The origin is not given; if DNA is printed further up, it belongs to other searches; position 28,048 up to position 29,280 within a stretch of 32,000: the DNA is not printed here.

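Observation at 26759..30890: Tightly coupled operon of an unknown 188-aa protein, two divergent PIG-L/LmbE de-N-acetylases and an acyl-CoA ligase: candidate 'deacetylate then re-acylate' remodelling module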

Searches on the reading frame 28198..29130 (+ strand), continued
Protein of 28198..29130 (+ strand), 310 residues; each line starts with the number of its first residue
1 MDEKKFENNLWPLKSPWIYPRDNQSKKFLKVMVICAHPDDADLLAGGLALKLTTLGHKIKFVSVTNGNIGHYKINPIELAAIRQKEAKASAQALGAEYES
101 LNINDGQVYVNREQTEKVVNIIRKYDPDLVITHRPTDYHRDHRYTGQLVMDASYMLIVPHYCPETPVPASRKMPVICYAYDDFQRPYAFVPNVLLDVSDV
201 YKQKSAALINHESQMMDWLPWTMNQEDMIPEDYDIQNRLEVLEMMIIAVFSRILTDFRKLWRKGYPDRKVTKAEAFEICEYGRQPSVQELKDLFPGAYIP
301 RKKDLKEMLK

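Call 73: search_protein_families(library=ncbifam, proteins=[L171:5050-5997:-, L171:3457-5043:-, L087:12736-13839:-, L087:10746-11849:-, L087:13907-15115:-, L088:11588-13003:-, L089:10881-13379:+, L089:5568-6803:+, L088:6381-7739:-], max_evalue=0.00001)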
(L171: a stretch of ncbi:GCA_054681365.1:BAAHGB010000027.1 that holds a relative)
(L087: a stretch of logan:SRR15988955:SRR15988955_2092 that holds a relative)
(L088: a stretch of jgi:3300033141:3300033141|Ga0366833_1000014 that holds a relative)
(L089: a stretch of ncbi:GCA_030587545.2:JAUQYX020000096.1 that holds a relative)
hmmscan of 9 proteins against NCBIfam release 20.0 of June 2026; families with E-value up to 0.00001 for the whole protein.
L171:5050-5997:- (315 aa): 7 families
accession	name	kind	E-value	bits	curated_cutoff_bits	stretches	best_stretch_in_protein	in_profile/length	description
NF003164.0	PRK04147.1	equivalog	2.1e-31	109.3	281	1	6-305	3-290/294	N-acetylneuraminate lyase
TIGR00674.1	dapA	equivalog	7.7e-29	100.4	206.15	1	10-303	2-284/286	4-hydroxy-tetrahydrodipicolinate synthase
TIGR00683.1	nanA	equivalog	1.6e-24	86.7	382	1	8-300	2-283/293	N-acetylneuraminate lyase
TIGR02313.1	HpaI-NOT-DapA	exception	1.6e-24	86.3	396.7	1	7-289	1-273/294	2,4-dihydroxyhept-2-ene-1,7-dioic acid aldolase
NF040954.1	Arch_KDGaldase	equivalog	2.6e-20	72.9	390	1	12-304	5-280/288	bifunctional 2-dehydro-3-deoxy-phosphogluconate/2-dehydro-3-deoxy-6-phosphogalactonate aldolase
NF002958.0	PRK03620.1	subfamily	4.5e-17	61.8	278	1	11-306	17-300/307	5-dehydro-4-deoxyglucarate dehydratase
TIGR03249.1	KdgD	equivalog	6.6e-17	61.6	373.95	1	11-113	13-113/299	5-dehydro-4-deoxyglucarate dehydratase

L171:3457-5043:- (528 aa): 4 families
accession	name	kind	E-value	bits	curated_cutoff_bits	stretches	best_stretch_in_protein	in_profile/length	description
TIGR03417.1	chol_sulfatase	equivalog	5.1e-61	207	433.45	1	7-428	3-438/500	choline-sulfatase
NF010322.0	PRK13759.1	equivalog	1.7e-51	175.2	481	2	151-413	178-438/486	arylsulfatase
NF045661.1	HdlasePehA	equivalog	8.3e-42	143.4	900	2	156-422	184-474/506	phosphoric/sulfuric ester hydrolase PehA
NF052527.1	Mn_arylsulf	exception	9.4e-28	97.3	850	2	150-426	175-448/479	manganese-dependent arylsulfatase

L087:12736-13839:- (367 aa): 9 families
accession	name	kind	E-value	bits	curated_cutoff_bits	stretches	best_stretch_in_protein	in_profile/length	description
NF001484.0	PRK00331.1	subfamily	1.2e-67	228.6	381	1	11-363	255-596/601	isomerizing glutamine--fructose-6-phosphate transaminase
TIGR01135.1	glmS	equivalog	2.3e-67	227.9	418.05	1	11-363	254-602/607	glutamine--fructose-6-phosphate transaminase (isomerizing)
NF046059.1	NagB_SO3506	equivalog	1.4e-36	126.5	430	1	12-313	6-287/330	glucosamine-6-phosphate deaminase NagB-II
NF041128.1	glucosaP_deam_GlmD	equivalog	1e-15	57.8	580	1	9-366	2-322/323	glucosamine-6-phosphate deaminase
NF041755.1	RuMP_HxlAB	equivalog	3.3e-08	32.9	500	1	12-148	215-342/391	bifunctional 3-hexulose-6-phosphate synthase/6-phospho-3-hexuloisomerase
NF040776.2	AlsR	equivalog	7.2e-07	28.4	400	1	93-185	175-265/279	transcriptional repressor AlsR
NF003915.0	PRK05441.1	subfamily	2.4e-06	26.8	168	0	92-151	129-187/300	N-acetylmuramic acid 6-phosphate etherase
TIGR03127.2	RuMP_HxlB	equivalog_domain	3.2e-06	27.1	160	0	29-147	15-125/178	6-phospho-3-hexuloisomerase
NF009222.0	PRK12570.1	subfamily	8.4e-06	24.8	255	0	92-151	136-194/307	N-acetylmuramic acid 6-phosphate etherase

L087:10746-11849:- (367 aa): 9 families
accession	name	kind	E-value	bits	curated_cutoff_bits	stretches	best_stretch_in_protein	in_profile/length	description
NF040723.1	UDP-GlcNAcDh_Arch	equivalog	1.7e-47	162.4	450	1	16-253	1-221/302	UDP-N-acetylglucosamine 3-dehydrogenase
TIGR04380.1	myo_inos_iolG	equivalog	1.7e-45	155.3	355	1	15-356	1-326/330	inositol 2-dehydrogenase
NF052479.1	LevoglcsnDh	equivalog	1.5e-32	112.7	650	1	15-219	3-219/386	levoglucosan dehydrogenase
NF041392.1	XylDh_Gfo6_Halo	equivalog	6.7e-26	90.9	350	1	12-357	13-346/350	D-xylose 1-dehydrogenase Gfo6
NF052679.1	InsChiInosDhIolG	equivalog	2.4e-23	82.7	540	1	14-269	1-249/343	bifunctional inositol 2-dehydrogenase/D-chiro-inositol 1-dehydrogenase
NF008607.0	PRK11579.1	subfamily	6.1e-15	55.1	330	1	15-205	4-193/346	oxidoreductase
NF058563.1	BT_2159_fam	equivalog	7.4e-13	48.2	650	1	16-211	1-193/350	disaccharide 3-dehydrogenase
NF007574.0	PRK10206.1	equivalog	4e-10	39.3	352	1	68-203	55-189/345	oxidoreductase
NF058561.1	BT_2158_fam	equivalog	1.8e-09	36.8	750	1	15-158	35-177/487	glycoside 3-dehydrogenase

L087:13907-15115:- (402 aa): 16 families
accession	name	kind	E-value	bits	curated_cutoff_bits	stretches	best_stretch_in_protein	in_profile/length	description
TIGR03588.1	PseC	equivalog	4.1e-62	210.3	423.5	1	14-349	10-348/380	UDP-4-amino-4,6-dideoxy-N-acetyl-beta-L-altrosamine transaminase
TIGR04181.1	NHT_00031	hypoth_equivalog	3.3e-61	207.2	420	1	11-339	6-339/359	LegC family aminotransferase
NF008687.0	PRK11706.1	equivalog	7.2e-55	186.3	375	1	9-338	5-332/375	dTDP-4-amino-4,6-dideoxygalactose transaminase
NF008658.2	PRK11658.1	equivalog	2.3e-54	184.5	631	1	11-353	10-349/379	UDP-4-amino-4-deoxy-L-arabinose aminotransferase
TIGR04427.1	PLP_DesI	equivalog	6e-48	163.9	650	1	40-335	51-340/390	dTDP-4-dehydro-6-deoxyglucose aminotransferase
TIGR02379.1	ECA_wecE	subfamily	1.1e-44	152.8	434.85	1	9-272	5-269/376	dTDP-4-amino-4,6-dideoxy-D-glucose transaminase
NF011936.0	PRK15407.1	equivalog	9.4e-36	123.4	423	1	40-220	64-252/440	lipopolysaccharide biosynthesis protein RfbH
NF005816.0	PRK07682.1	equivalog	8.6e-10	37.8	620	1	61-161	94-201/390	aminotransferase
NF004975.0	PRK06348.1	equivalog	2.8e-08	33.1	549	1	46-163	79-202/384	pyridoxal phosphate-dependent aminotransferase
NF005817.0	PRK07683.1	equivalog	3.6e-07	29.2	575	1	52-136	85-168/387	aminotransferase A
NF041364.1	GntC_guanitoxin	equivalog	5e-07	28.9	415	1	61-162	64-173/356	guanitoxin biosynthesis PLP-dependent (S)-gamma-hydroxy-L-arginine cyclodehydratase GntC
NF006569.0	PRK09082.1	subfamily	6.8e-07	28.7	420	1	50-135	84-169/386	methionine aminotransferase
NF004770.0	PRK06108.1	subfamily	2.8e-06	26.4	422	1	48-135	88-176/396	pyridoxal phosphate-dependent aminotransferase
NF005744.0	PRK07568.1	subfamily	3.2e-06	26.2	389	1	42-163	74-202/398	pyridoxal phosphate-dependent aminotransferase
NF005305.0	PRK06836.1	equivalog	4.5e-06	26.1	376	1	47-135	89-176/396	pyridoxal phosphate-dependent aminotransferase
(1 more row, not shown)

L088:11588-13003:- (471 aa): 68 families (the best 25 are shown)
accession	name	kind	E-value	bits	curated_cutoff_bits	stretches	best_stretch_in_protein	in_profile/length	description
NF000818.0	PRK00062.1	subfamily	1.9e-82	277.3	398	1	43-469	4-427/429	glutamate-1-semialdehyde 2,1-aminomutase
TIGR00713.1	hemL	equivalog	5.5e-80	269.1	527.3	1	44-467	1-421/423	glutamate-1-semialdehyde 2,1-aminomutase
NF009055.0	PRK12389.1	equivalog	9.2e-68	228.8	637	1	42-468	3-427/431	glutamate-1-semialdehyde 2,1-aminomutase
NF041362.1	GntE_guanitoxin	equivalog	2e-63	214.5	525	1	42-459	5-426/426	guanitoxin biosynthesis PLP-dependent transaminase GntE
NF001864.0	PRK00615.1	equivalog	1.2e-45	155.9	706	1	45-386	7-349/433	glutamate-1-semialdehyde aminotransferase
NF004856.0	PRK06209.1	equivalog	8.1e-44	149.8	486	1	40-467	6-414/450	glutamate-1-semialdehyde 2,1-aminomutase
NF005453.0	PRK07046.1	subfamily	8.4e-36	123.5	425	1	36-399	21-384/453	transaminase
TIGR00707.1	argD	subfamily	7.8e-32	110.5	410.05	1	79-383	18-313/381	acetylornithine/succinylornithine family transaminase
NF005985.0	PRK08088.1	equivalog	8.1e-31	107.1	713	1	46-384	5-343/426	4-aminobutyrate--2-oxoglutarate transaminase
NF005993.0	PRK08117.1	subfamily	1.9e-29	102.6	574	2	216-384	187-351/433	aspartate aminotransferase family protein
NF005692.0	PRK07495.1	equivalog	9.2e-27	93.7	724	1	101-382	53-340/425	4-aminobutyrate--2-oxoglutarate transaminase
NF006228.0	PRK08360.1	equivalog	1.8e-26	92.8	608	1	44-385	2-349/443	aspartate aminotransferase family protein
NF045491.1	LysJ_Sulfobales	equivalog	3.2e-26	92.1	700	1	94-381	34-308/386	[LysW]-aminoadipate semialdehyde/glutamate semialdehyde transaminase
NF002874.0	PRK03244.1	equivalog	7e-26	90.9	457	1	101-379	56-322/399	acetylornithine transaminase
NF004426.0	PRK05769.1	equivalog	1.1e-25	90.4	552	2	231-384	219-363/441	acetyl ornithine aminotransferase family protein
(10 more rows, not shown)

L089:10881-13379:+ (832 aa): 12 families
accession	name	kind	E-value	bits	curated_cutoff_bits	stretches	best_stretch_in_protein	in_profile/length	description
TIGR01774.1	PFL2-3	subfamily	2.5e-123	413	678.2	1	176-830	153-784/786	formate C-acetyltransferase/glycerol dehydratase family glycyl radical enzyme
NF048011.1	SfplDhtHpsGDes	equivalog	5.6e-112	375.5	1000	1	181-830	186-819/821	(2S)-3-sulfopropanediol dehydratase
NF043068.1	glycl_HYPD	equivalog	8.4e-112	374.7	1100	1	178-829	153-781/784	trans-4-hydroxy-L-proline dehydratase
NF048009.1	SfplDhtHpfGKleb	equivalog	8.8e-104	348.2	1000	1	174-828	180-820/824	(2S)-3-sulfopropanediol dehydratase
TIGR04394.1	choline_CutC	equivalog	3.2e-100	336.8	1050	1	176-827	155-783/789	choline trimethylamine-lyase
NF033718.1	indole_decarb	equivalog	4.1e-85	286.6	1100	1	155-828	193-864/868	indoleacetate decarboxylase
NF007437.0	PRK09983.1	equivalog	1.5e-83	281.3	1109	1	178-831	154-764/765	formate C-acetyltransferase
NF033715.1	glycyl_HPDL_Lrg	equivalog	1.3e-60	205.3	1150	2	496-828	558-897/901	4-hydroxyphenylacetate decarboxylase large subunit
TIGR01255.1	pyr_form_ly_1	equivalog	1.3e-23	83.4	994.2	1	240-828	200-739/744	formate C-acetyltransferase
NF038360.1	rad_fix_GrcA3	exception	2.5e-16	59.5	158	1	766-830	11-75/78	autonomous glycyl radical cofactor GrcA3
NF008341.1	PRK11127.1-1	equivalog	3.5e-10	39.7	145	1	780-830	27-77/80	autonomous glycyl radical cofactor GrcA2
TIGR04365.1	spare_glycyl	equivalog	1.1e-08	35.4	170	1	774-827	67-120/126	autonomous glycyl radical cofactor GrcA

L089:5568-6803:+ (411 aa): 16 families
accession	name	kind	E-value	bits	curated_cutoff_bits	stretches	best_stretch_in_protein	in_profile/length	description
NF052623.1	Npun_F2552_fam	equivalog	2.2e-34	119.3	500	1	31-301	31-294/314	Npun_F2552 family protein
NF038196.1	ferrodoxin_EFR1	subfamily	1.5e-10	41.5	75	1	314-375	178-232/242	EFR1 family ferrodoxin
NF042909.1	FMH_DH_FwdF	exception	3.7e-08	32.8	375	1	311-377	247-316/336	tungsten-dependent formylmethanofuran dehydrogenase subunit FwdF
TIGR02700.1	flavo_MJ0208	hypoth_equivalog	8.2e-08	31.8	251.35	1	316-372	143-194/234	dihydromethanopterin reductase (acceptor)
NF006221.0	PRK08348.1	subfamily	2e-07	30.8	124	1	311-374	34-94/136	NADH-plastoquinone oxidoreductase subunit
NF043069.1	T4HPD_activ_SAM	equivalog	2.2e-07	30.5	425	1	312-371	42-96/299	trans-4-hydroxy-L-proline dehydratase activase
NF009053.0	PRK12387.1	subfamily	8.5e-07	28.9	204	1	312-373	29-91/180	formate hydrogenlyase complex iron-sulfur subunit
TIGR04041.1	activase_YjjW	hypoth_equivalog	1.3e-06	28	250.2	1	322-371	42-86/276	YjjW family glycine radical enzyme activase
NF045874.1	Vhu_polyferre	exception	1.3e-06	27.4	600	1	321-372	128-174/381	F420-non-reducing hydrogenase associated-polyferredoxin VhuB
NF043039.1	HgcAB_like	equivalog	1.4e-06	28.2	285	1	313-372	292-349/350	HgcAB-like fusion protein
NF058577.1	FdxA_fam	equivalog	2e-06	27.9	65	1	322-371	8-52/52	4Fe-4S ferredoxin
NF045763.1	PhenlGlyoxDHPadF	equivalog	2.1e-06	27.8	150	1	314-372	24-77/78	NADH-dependent phenylglyoxylate dehydrogenase subunit delta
NF006076.0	PRK08222.1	equivalog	3.2e-06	27.1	270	1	312-373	29-91/181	hydrogenase 4 subunit H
TIGR02494.1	PFLE_PFLC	subfamily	3.2e-06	26.6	174.35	1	313-374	40-99/293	glycyl-radical enzyme activating protein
NF040864.1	HgcB_ferredoxin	equivalog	3.4e-06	26.8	99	0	318-339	41-62/93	mercury methylation ferredoxin HgcB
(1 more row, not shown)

L088:6381-7739:- (452 aa): 4 families
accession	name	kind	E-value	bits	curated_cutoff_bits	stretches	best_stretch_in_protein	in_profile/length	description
NF011980.0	PRK15445.1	subfamily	8.5e-15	54.7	457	1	10-448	6-426/430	arsenical efflux pump membrane protein ArsB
NF040989.1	MamN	equivalog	4.5e-14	52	500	1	7-413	4-389/437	magnetosome biogenesis transporter MamN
TIGR00935.1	2a45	subfamily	2.2e-09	37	415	1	10-447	4-423/426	arsenite/antimonite efflux transporter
NF033877.0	arsB_Sta_pI258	exception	4.9e-09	35.8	760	1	7-447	3-425/429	arsenite efflux transporter membrane subunit ArsB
